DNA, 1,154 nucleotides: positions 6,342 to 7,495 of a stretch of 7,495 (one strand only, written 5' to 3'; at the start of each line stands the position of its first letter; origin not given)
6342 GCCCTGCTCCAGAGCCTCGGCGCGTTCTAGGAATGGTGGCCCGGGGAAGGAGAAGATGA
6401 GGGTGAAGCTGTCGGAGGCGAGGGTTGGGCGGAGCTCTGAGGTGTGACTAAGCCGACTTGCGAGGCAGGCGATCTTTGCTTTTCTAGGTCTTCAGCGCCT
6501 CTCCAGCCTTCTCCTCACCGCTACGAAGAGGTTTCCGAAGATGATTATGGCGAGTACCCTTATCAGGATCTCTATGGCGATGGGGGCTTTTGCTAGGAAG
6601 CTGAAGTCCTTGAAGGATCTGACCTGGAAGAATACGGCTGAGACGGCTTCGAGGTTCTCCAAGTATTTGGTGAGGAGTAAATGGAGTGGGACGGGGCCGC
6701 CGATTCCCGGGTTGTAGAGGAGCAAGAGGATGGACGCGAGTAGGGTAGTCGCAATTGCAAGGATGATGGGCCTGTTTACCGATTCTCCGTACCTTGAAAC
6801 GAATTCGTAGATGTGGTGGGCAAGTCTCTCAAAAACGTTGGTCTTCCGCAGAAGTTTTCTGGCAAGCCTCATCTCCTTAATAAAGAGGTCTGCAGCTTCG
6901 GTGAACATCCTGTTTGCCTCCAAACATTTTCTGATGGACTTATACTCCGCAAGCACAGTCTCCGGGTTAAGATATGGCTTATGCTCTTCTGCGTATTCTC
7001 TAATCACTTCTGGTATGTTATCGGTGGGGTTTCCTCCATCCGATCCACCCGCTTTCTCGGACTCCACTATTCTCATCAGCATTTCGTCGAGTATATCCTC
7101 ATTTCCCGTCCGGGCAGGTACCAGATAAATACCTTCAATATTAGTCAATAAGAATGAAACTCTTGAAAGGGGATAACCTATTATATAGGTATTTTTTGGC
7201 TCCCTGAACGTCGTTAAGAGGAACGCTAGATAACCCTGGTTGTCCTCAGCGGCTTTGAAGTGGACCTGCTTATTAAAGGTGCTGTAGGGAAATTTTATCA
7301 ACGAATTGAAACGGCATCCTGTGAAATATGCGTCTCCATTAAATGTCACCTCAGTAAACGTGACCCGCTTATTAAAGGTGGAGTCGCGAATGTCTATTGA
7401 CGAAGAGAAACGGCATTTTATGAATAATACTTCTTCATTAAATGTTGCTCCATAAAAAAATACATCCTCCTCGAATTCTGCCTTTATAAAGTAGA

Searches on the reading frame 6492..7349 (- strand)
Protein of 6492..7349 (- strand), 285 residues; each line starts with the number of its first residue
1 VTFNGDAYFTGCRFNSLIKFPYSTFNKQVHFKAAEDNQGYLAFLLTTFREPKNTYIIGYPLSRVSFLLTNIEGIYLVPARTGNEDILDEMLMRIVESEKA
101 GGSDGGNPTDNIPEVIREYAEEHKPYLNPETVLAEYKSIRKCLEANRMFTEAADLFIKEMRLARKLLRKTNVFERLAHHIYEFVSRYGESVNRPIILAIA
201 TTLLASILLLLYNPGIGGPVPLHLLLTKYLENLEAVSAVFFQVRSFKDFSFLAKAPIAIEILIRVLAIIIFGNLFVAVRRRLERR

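Call 8: search_protein_families(library=pfam, max_evalue=1, proteins=[window:6492-7349:-])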
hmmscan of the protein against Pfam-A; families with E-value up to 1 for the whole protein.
window:6492-7349:- (285 aa): 2 families
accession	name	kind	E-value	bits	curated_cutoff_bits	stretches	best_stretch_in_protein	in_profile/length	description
PF13576.12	Pentapeptide_3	-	0.00031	21.3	27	1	2-34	16-47/48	Pentapeptide repeats (9 copies)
PF25258.1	DUF7859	-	0.059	13.7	27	1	250-280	7-35/49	Family of unknown function (DUF7859)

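Call 12: find_encoding_contigs(protein=window:6492-7349:-, flank=10000, max_places=6)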
Protein window:6492-7349:- (285 aa): no gene with exactly this product is on record in the collection.
